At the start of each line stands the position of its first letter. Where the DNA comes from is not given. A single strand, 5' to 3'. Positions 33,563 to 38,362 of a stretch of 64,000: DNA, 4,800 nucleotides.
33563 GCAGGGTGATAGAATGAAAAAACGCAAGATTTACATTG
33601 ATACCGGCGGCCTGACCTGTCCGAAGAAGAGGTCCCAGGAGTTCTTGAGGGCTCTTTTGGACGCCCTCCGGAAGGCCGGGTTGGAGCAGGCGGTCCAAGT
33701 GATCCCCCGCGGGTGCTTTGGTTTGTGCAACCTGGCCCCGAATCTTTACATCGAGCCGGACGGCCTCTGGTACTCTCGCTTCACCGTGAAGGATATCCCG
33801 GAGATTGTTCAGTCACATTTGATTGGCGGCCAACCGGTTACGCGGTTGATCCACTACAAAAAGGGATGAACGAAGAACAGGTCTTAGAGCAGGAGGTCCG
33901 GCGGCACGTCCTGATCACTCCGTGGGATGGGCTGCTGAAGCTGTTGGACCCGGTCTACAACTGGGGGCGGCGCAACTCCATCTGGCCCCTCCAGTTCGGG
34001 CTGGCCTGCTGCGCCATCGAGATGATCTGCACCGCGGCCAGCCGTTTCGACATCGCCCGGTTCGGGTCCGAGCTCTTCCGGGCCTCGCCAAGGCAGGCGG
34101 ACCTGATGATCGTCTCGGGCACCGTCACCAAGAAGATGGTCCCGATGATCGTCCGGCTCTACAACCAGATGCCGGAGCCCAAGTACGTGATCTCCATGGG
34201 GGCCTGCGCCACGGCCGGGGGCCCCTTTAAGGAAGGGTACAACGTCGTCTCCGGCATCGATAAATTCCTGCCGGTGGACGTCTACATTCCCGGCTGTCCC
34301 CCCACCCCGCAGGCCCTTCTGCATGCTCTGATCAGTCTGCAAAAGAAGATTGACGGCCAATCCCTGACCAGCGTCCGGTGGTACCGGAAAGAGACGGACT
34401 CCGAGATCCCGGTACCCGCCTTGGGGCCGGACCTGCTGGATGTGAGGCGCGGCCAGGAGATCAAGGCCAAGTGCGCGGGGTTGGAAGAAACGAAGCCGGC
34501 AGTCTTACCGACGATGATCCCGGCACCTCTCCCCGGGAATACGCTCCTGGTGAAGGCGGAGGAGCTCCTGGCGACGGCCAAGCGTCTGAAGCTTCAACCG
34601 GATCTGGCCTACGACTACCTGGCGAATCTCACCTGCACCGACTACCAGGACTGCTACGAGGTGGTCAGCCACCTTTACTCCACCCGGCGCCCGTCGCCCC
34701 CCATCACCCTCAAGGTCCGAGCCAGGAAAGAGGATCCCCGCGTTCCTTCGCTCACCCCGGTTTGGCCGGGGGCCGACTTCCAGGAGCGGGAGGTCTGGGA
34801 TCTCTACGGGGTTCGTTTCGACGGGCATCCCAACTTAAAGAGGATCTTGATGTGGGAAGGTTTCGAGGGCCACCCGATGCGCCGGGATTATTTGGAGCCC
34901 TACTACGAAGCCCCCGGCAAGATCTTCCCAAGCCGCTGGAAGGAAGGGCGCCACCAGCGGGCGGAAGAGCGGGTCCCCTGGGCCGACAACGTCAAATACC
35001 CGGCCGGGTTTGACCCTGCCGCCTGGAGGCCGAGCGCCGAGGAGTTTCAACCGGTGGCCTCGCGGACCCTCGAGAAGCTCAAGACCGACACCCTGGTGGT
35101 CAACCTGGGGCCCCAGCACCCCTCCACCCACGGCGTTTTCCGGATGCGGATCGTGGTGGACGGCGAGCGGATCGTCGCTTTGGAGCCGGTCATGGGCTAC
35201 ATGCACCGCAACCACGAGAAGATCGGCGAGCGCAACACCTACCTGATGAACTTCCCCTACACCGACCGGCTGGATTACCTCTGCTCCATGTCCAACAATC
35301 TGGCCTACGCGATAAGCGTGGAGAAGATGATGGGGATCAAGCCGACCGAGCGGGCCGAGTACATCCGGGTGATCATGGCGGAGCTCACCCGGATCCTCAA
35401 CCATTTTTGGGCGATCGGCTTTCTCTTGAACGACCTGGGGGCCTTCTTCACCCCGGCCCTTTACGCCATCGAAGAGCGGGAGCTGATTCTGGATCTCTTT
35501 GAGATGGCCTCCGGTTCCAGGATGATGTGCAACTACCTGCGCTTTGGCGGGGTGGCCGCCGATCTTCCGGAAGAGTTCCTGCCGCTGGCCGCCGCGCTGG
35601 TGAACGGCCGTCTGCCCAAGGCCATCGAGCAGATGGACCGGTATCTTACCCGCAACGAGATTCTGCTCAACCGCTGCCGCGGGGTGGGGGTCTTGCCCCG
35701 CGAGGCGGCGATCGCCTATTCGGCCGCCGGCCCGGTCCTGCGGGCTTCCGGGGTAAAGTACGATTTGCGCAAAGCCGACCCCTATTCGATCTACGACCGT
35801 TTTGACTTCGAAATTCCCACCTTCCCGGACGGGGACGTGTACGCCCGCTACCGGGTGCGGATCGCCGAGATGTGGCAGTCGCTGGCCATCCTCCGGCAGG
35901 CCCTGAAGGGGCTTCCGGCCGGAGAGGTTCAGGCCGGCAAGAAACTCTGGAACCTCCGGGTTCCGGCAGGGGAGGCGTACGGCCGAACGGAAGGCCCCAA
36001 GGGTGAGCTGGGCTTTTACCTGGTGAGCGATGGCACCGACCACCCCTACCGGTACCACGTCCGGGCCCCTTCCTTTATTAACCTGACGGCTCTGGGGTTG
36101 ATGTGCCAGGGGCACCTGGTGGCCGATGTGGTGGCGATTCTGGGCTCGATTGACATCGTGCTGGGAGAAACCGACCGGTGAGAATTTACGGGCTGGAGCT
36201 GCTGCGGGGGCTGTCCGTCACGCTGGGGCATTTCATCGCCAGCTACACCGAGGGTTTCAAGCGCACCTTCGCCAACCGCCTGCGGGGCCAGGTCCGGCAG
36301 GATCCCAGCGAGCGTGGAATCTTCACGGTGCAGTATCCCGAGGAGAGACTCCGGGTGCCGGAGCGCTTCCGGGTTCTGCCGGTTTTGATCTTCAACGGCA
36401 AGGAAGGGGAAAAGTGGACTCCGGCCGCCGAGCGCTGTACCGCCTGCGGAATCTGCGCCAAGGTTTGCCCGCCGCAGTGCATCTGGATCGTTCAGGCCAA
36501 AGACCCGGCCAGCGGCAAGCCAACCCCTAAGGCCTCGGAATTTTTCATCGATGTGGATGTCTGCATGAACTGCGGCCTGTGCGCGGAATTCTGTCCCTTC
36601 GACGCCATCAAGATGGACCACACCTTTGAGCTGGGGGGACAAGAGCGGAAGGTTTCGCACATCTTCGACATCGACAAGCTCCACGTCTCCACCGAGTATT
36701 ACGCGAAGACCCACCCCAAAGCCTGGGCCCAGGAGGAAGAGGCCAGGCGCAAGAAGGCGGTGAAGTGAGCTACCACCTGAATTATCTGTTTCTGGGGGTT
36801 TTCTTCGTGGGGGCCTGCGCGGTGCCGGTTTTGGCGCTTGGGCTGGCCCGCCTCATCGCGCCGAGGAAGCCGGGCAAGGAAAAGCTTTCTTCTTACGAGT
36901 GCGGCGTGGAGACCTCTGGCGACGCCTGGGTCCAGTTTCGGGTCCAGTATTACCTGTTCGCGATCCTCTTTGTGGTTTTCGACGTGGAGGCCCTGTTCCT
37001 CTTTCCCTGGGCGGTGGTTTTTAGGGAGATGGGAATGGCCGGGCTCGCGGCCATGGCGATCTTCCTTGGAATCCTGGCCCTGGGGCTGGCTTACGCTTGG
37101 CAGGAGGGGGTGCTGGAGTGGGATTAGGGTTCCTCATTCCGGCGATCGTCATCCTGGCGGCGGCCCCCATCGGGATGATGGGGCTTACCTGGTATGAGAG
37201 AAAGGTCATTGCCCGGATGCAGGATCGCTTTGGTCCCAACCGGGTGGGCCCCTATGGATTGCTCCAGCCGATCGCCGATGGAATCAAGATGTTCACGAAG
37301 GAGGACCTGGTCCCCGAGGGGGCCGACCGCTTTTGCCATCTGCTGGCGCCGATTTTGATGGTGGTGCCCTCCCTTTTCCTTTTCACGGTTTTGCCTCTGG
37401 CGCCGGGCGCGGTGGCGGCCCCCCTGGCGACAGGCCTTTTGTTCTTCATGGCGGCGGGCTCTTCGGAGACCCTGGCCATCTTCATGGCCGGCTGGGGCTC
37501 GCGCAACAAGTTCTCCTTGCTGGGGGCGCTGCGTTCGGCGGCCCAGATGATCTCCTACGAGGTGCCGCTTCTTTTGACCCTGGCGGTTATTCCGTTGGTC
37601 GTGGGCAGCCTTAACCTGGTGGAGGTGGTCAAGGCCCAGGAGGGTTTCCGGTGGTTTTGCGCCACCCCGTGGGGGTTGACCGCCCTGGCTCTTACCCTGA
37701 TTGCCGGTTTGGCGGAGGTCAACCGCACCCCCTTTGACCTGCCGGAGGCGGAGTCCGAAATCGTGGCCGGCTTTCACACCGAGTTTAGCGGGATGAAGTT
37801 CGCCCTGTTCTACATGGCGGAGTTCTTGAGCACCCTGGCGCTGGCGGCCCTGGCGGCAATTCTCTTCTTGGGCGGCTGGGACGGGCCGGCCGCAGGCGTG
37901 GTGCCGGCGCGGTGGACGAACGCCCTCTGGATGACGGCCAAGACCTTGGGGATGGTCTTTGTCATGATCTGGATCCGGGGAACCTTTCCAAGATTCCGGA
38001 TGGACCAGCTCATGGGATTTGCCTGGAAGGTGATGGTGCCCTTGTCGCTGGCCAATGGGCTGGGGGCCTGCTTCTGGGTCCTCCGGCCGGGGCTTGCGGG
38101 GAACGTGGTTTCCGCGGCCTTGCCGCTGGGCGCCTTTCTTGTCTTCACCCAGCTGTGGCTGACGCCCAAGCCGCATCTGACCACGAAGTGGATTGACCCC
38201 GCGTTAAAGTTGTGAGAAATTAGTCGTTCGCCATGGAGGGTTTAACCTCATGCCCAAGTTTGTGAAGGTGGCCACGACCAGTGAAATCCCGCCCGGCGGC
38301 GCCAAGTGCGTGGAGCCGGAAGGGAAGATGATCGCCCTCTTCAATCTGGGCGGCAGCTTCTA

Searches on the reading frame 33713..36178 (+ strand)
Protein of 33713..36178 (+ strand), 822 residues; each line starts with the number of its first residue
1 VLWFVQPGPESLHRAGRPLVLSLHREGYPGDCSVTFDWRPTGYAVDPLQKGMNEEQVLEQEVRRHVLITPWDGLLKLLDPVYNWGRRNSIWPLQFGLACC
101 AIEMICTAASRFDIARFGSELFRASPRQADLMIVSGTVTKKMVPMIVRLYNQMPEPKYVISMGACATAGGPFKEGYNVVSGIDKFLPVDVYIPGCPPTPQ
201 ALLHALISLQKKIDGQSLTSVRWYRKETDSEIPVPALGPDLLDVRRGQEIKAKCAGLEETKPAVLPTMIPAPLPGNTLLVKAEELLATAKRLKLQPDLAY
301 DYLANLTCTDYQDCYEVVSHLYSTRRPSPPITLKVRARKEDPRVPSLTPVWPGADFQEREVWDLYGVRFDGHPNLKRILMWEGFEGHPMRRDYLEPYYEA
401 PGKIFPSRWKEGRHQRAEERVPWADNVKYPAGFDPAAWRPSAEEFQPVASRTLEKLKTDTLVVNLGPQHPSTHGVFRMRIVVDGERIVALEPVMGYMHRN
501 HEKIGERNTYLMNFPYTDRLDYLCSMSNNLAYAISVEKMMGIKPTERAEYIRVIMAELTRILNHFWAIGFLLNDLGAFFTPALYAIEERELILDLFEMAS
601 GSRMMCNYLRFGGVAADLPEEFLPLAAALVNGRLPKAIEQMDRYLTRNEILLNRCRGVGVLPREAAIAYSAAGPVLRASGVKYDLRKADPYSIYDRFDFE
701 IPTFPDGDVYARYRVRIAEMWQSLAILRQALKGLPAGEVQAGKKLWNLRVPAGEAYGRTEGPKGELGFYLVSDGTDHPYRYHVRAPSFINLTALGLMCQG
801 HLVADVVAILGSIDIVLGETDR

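Call 52: search_protein_families(library=pfam, proteins=[window:33713-36178:+], max_evalue=0.01)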
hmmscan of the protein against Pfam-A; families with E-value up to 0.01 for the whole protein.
window:33713-36178:+ (822 aa): 3 families
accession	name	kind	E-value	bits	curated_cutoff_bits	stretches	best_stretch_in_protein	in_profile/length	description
PF00346.24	Complex1_49kDa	-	1.4e-91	306.8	24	1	574-822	1-271/271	Respiratory-chain NADH dehydrogenase, 49 Kd subunit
PF00329.25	Complex1_30kDa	-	2.8e-38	131.7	22.5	1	279-393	2-118/124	Respiratory-chain NADH dehydrogenase, 30 Kd subunit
PF01058.29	Oxidored_q6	-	1.5e-28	99.5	27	1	99-208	1-127/128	NADH ubiquinone oxidoreductase, 20 Kd subunit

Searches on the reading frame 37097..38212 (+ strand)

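Call 83: search_protein_families(library=pfam, proteins=[window:37097-38212:+], max_evalue=0.001)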
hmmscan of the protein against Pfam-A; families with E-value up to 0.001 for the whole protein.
window:37097-38212:+ (372 aa): 1 family
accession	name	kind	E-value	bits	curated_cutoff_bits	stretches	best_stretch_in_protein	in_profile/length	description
PF00146.26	NADHdh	-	1e-112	376.8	27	1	16-320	3-293/298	NADH dehydrogenase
